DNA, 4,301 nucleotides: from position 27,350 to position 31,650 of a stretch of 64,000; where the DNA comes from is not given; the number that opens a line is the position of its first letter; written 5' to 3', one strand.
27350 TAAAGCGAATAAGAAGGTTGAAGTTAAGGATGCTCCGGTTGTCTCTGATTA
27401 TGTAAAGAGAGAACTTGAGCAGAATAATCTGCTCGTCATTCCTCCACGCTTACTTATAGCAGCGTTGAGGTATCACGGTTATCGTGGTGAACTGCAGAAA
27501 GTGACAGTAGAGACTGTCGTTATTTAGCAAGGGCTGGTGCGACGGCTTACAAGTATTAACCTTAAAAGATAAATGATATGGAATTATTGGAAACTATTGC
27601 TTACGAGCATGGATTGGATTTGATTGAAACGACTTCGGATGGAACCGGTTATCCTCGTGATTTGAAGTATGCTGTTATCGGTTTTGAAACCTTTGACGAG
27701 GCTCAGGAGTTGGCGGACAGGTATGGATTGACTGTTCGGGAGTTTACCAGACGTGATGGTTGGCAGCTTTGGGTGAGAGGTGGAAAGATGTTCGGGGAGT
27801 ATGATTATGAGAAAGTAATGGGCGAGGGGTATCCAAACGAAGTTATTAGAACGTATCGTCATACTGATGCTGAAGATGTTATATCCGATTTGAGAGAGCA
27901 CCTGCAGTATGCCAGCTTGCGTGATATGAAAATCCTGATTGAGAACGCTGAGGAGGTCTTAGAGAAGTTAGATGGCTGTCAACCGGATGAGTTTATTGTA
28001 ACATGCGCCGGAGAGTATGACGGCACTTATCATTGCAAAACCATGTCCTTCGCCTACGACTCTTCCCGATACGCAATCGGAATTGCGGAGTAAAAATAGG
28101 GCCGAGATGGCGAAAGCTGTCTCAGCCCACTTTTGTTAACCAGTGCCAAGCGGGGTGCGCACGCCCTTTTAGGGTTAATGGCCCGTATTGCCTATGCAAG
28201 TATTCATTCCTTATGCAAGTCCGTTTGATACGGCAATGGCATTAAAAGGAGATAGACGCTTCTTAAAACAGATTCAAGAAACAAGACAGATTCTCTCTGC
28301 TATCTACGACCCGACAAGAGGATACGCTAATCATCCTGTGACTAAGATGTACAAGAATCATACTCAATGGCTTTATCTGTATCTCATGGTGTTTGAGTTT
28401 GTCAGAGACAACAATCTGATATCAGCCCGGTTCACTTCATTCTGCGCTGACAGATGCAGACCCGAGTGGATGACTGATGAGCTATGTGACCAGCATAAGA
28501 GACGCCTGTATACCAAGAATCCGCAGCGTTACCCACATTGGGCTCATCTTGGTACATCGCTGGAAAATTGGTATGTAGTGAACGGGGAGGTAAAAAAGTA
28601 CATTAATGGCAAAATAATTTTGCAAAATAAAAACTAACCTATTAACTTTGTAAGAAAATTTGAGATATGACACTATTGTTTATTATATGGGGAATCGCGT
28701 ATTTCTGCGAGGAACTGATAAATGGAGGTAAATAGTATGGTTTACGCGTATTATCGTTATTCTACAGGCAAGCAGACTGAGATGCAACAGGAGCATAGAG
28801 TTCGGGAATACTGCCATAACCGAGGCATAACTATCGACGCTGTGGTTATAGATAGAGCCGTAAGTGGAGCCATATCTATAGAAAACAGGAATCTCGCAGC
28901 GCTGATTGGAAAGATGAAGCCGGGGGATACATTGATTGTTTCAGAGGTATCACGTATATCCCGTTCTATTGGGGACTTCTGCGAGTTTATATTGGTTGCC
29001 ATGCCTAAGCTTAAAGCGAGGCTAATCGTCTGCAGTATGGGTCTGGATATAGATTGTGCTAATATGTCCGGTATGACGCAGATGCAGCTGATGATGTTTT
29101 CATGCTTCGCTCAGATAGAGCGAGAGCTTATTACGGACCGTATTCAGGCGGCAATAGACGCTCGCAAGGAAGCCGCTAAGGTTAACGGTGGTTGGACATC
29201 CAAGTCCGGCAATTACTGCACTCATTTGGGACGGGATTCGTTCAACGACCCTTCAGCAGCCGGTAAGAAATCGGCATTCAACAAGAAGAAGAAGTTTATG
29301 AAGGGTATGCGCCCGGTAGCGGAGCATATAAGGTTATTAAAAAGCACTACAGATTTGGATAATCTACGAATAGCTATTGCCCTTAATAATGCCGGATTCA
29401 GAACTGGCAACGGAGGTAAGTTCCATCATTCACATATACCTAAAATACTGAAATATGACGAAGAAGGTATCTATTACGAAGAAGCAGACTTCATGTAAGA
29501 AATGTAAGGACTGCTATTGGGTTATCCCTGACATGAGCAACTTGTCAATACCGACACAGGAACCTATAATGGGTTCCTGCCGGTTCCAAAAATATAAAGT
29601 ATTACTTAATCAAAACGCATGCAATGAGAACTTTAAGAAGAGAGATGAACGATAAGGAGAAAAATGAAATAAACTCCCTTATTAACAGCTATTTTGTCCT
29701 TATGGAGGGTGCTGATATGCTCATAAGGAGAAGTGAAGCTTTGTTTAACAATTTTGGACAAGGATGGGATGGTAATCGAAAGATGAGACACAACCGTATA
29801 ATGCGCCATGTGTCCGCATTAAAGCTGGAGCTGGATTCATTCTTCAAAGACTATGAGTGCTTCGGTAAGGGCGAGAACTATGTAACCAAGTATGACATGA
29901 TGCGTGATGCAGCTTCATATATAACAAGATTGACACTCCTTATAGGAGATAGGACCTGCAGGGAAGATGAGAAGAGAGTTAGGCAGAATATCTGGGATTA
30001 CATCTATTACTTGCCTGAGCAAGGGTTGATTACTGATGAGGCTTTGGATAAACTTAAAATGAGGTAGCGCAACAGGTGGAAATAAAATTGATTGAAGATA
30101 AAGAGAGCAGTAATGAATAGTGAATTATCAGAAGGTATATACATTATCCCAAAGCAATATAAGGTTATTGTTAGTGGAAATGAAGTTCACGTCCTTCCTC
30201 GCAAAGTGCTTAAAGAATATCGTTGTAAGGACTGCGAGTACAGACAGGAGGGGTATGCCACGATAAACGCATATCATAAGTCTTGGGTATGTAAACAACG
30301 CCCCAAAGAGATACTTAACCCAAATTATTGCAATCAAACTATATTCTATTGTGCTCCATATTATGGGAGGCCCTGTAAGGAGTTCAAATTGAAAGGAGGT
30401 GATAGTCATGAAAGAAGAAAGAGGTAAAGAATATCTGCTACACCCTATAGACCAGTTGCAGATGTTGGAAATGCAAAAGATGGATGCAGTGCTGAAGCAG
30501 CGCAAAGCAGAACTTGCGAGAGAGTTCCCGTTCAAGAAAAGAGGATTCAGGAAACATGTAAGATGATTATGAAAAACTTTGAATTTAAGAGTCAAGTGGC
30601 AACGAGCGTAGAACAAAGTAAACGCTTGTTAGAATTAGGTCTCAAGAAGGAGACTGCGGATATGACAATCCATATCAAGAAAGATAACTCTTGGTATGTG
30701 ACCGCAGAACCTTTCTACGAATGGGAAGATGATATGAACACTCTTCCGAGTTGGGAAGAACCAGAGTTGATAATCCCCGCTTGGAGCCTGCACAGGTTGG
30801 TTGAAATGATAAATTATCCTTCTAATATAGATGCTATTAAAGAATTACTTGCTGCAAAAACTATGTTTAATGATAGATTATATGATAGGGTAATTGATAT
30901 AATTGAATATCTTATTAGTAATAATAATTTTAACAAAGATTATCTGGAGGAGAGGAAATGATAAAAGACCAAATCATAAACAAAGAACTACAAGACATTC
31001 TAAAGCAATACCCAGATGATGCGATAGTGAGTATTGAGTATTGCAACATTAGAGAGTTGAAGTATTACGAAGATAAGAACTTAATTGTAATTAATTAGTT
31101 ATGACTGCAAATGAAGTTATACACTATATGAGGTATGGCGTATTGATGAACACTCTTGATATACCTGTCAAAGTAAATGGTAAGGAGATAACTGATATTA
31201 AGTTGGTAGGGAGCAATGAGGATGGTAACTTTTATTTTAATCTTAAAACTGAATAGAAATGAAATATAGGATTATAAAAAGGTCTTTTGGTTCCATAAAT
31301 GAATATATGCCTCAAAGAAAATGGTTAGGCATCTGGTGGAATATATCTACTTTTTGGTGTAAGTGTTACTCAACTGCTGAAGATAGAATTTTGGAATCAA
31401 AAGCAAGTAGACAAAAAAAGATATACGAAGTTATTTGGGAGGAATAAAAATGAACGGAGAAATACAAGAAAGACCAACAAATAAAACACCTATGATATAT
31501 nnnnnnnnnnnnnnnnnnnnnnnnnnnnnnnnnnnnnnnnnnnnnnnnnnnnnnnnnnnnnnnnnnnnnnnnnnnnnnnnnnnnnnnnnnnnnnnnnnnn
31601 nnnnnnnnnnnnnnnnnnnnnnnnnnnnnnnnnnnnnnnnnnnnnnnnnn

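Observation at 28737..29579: Small serine recombinase in an apparently lytic phage, followed by a 23-bp perfect palindrome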

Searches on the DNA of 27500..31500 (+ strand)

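Call 6: search_dna_similar(query=window:27500-31500:+, collection=phages, mode=near)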
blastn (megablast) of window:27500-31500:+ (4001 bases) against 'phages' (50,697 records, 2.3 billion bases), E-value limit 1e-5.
No match.

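Call 75: search_rna_families(source=window, start=28500, end=29900, threshold=evalue, max_evalue=1)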
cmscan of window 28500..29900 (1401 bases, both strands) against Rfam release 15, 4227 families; matches with E-value up to 1: 0.
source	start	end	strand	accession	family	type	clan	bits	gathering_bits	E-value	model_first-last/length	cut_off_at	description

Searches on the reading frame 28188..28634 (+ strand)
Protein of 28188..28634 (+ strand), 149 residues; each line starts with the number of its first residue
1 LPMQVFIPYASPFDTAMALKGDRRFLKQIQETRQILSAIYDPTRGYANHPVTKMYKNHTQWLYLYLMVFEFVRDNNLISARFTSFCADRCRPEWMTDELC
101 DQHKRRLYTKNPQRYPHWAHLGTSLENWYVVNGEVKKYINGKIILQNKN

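Call 10: search_protein_families(library=phrogs, proteins=[window:28188-28634:+], max_evalue=0.01)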
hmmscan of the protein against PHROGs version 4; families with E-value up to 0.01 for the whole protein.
window:28188-28634:+ (149 aa): 1 family
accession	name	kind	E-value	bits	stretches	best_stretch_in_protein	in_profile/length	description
phrog_624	-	DNA, RNA and nucleotide metabolism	0.0026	18.5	0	5-61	3-60/309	DNA binding protein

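Call 47: search_protein_families(library=pfam, proteins=[window:28188-28634:+], max_evalue=1)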
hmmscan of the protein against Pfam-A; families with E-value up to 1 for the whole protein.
window:28188-28634:+ (149 aa): 1 family
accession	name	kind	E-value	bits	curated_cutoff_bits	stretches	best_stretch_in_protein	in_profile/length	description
PF03013.19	Pyr_excise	-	8.8e-11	42.5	23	1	3-67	1-62/81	Pyrimidine dimer DNA glycosylase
